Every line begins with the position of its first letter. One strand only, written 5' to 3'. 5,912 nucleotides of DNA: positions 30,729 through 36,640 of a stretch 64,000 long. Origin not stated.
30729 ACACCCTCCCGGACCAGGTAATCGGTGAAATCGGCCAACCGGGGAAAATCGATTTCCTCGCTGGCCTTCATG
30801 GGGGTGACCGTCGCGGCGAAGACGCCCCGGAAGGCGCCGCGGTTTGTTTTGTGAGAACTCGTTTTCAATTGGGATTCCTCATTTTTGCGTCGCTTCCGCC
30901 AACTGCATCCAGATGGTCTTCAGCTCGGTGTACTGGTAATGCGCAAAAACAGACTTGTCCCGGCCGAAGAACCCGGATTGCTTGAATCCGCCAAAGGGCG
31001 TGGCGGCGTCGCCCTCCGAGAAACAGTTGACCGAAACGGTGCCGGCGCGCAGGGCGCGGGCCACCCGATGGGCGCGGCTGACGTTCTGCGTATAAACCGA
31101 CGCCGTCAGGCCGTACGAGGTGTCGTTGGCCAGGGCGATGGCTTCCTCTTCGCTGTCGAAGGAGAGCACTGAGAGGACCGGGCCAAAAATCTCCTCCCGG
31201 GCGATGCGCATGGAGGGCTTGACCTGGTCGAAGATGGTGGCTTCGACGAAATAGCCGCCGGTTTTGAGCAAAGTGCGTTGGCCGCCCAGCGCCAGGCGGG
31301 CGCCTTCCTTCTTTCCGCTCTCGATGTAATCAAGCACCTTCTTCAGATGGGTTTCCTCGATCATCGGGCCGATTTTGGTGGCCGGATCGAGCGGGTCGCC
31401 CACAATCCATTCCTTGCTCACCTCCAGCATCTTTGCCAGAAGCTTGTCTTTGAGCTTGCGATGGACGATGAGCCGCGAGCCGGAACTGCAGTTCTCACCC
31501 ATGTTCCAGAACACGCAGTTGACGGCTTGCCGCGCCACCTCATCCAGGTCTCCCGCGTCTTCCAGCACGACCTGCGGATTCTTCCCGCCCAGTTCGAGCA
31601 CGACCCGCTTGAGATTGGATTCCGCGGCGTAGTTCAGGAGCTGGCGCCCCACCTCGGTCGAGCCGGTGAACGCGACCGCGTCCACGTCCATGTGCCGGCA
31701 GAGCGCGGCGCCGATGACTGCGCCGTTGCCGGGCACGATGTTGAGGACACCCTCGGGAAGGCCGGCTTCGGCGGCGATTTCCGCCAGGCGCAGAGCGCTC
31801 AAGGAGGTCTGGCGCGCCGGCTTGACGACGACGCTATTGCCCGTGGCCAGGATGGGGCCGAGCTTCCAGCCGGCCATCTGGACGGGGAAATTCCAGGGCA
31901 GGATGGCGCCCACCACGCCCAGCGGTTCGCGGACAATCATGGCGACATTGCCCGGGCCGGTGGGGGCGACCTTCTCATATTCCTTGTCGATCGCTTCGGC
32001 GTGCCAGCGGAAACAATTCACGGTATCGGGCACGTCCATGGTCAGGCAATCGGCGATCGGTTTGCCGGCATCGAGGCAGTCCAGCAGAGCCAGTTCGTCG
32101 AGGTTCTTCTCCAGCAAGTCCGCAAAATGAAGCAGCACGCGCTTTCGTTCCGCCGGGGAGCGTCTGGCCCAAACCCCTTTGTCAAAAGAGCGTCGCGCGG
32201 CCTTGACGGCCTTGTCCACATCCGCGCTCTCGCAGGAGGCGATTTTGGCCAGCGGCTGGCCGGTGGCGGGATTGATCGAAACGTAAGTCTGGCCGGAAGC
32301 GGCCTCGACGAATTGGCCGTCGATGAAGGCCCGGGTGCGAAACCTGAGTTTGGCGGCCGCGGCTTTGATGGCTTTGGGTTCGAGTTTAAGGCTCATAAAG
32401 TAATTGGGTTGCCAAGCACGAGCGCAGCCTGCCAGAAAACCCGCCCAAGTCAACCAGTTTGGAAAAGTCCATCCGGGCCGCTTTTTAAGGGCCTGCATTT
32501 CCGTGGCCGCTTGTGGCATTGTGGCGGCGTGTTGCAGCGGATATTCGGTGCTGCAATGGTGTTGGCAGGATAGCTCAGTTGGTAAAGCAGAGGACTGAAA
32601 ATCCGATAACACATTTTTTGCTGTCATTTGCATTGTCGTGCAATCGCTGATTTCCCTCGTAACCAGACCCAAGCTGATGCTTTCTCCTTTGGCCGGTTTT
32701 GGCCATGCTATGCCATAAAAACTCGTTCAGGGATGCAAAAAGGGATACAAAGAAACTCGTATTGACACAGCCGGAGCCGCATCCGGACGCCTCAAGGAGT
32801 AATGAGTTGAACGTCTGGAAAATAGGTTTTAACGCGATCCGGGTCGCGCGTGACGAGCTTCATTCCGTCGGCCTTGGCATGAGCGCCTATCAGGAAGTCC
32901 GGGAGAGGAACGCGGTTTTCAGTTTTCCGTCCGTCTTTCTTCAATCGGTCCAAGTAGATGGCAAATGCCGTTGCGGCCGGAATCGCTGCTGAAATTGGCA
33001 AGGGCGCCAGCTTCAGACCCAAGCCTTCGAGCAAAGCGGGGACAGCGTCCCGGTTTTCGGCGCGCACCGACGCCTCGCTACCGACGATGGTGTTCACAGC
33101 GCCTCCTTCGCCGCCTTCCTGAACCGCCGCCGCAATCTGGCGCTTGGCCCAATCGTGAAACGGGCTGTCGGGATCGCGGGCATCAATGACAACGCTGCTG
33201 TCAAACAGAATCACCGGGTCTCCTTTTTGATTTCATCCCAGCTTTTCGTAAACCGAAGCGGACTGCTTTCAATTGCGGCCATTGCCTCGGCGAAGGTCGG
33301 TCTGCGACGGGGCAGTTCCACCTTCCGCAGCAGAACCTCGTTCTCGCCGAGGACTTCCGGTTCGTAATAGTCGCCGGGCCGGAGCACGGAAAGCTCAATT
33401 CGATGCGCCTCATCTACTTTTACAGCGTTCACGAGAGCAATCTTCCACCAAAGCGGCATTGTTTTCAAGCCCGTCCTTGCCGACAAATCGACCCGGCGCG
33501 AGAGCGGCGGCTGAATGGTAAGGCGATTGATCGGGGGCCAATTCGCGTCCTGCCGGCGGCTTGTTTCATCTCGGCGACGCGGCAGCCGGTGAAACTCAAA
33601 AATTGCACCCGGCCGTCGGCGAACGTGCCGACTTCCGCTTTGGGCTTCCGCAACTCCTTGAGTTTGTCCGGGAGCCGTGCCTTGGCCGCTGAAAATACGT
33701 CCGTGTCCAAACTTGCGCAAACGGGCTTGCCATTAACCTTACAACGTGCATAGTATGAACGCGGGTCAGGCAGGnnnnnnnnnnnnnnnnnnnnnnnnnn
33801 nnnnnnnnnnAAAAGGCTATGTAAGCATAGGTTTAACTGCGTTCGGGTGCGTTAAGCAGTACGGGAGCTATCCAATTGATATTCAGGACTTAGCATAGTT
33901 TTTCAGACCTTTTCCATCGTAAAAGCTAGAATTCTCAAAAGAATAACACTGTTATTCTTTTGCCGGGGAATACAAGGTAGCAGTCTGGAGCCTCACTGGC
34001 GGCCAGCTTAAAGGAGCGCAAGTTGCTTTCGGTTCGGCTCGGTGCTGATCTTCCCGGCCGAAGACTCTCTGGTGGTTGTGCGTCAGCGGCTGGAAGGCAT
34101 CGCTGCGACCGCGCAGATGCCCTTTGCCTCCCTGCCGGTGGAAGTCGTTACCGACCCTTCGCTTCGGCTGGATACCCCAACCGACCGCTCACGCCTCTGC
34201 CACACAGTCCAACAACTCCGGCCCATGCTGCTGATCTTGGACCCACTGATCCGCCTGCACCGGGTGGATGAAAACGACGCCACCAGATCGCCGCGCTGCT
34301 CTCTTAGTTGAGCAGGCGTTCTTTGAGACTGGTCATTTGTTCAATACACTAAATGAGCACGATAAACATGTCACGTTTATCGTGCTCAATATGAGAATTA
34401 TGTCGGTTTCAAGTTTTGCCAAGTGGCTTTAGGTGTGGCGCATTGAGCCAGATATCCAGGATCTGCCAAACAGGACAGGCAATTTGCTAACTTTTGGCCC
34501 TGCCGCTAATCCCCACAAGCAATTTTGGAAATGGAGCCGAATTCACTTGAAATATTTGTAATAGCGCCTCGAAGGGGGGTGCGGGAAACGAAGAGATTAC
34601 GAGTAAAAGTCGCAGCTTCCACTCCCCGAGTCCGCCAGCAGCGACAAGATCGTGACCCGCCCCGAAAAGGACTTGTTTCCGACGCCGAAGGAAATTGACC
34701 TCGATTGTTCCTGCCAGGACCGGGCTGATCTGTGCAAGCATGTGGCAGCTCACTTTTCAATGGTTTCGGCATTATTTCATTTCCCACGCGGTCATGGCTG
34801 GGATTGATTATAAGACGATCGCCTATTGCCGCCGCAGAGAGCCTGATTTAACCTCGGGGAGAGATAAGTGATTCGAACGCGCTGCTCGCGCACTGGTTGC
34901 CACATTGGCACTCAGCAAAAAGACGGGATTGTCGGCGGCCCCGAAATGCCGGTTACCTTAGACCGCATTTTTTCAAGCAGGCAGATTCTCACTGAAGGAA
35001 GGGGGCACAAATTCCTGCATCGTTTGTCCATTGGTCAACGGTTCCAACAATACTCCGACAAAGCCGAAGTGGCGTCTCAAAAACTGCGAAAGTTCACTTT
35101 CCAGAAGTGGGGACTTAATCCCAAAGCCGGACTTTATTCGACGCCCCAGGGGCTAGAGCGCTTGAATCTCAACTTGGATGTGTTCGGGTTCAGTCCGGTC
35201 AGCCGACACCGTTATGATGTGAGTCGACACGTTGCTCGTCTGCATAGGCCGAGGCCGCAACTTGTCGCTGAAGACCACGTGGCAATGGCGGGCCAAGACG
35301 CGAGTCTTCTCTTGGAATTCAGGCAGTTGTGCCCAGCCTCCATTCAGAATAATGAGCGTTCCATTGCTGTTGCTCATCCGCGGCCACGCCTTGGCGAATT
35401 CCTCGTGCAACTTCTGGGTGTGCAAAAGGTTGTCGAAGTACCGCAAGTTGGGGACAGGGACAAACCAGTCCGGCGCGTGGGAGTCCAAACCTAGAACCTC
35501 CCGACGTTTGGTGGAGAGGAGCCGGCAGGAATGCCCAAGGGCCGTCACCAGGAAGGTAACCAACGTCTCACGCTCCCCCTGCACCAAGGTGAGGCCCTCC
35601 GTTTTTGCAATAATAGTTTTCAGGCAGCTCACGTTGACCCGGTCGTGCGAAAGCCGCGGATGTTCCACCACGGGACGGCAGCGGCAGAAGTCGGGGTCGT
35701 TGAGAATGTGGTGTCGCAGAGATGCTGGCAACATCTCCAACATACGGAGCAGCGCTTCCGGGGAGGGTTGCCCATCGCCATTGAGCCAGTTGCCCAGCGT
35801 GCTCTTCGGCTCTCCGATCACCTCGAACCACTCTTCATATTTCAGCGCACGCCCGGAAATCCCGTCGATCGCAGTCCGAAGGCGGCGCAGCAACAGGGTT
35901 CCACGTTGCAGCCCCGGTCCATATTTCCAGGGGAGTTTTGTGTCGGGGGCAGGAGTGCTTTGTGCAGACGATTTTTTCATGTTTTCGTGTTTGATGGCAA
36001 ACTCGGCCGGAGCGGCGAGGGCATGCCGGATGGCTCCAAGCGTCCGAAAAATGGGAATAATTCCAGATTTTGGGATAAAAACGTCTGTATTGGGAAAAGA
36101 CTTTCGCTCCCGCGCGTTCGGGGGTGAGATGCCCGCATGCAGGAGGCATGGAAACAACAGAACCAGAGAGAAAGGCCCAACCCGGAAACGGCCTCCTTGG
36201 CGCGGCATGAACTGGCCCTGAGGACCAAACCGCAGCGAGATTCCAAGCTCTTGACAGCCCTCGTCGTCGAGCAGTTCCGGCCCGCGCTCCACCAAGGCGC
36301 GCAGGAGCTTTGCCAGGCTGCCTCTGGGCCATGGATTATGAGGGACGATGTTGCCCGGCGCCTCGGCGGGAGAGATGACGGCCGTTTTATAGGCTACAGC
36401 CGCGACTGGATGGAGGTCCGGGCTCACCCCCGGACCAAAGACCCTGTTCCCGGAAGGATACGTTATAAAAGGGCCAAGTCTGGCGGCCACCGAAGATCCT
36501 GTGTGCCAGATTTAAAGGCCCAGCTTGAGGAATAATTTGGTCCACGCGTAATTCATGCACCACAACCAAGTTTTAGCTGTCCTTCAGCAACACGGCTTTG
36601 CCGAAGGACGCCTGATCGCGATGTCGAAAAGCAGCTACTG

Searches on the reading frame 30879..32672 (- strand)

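Call 85: search_protein_families(library=pfam, max_evalue=0.00001, proteins=[window:30879-32672:-])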
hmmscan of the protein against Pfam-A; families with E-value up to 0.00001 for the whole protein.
window:30879-32672:- (597 aa): 1 family
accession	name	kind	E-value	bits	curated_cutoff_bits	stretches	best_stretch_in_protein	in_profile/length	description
PF00171.27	Aldedh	-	1.1e-173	578.5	23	1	121-587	1-461/461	Aldehyde dehydrogenase family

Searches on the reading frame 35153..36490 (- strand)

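Call 22: search_protein_families(library=pfam, max_evalue=0.001, proteins=[window:35153-36490:-])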
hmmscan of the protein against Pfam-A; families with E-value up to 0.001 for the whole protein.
window:35153-36490:- (445 aa): 1 family
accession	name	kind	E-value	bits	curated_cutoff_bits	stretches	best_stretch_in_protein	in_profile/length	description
PF01381.28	HTH_3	-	0.00028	21.3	23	1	223-258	17-52/55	Helix-turn-helix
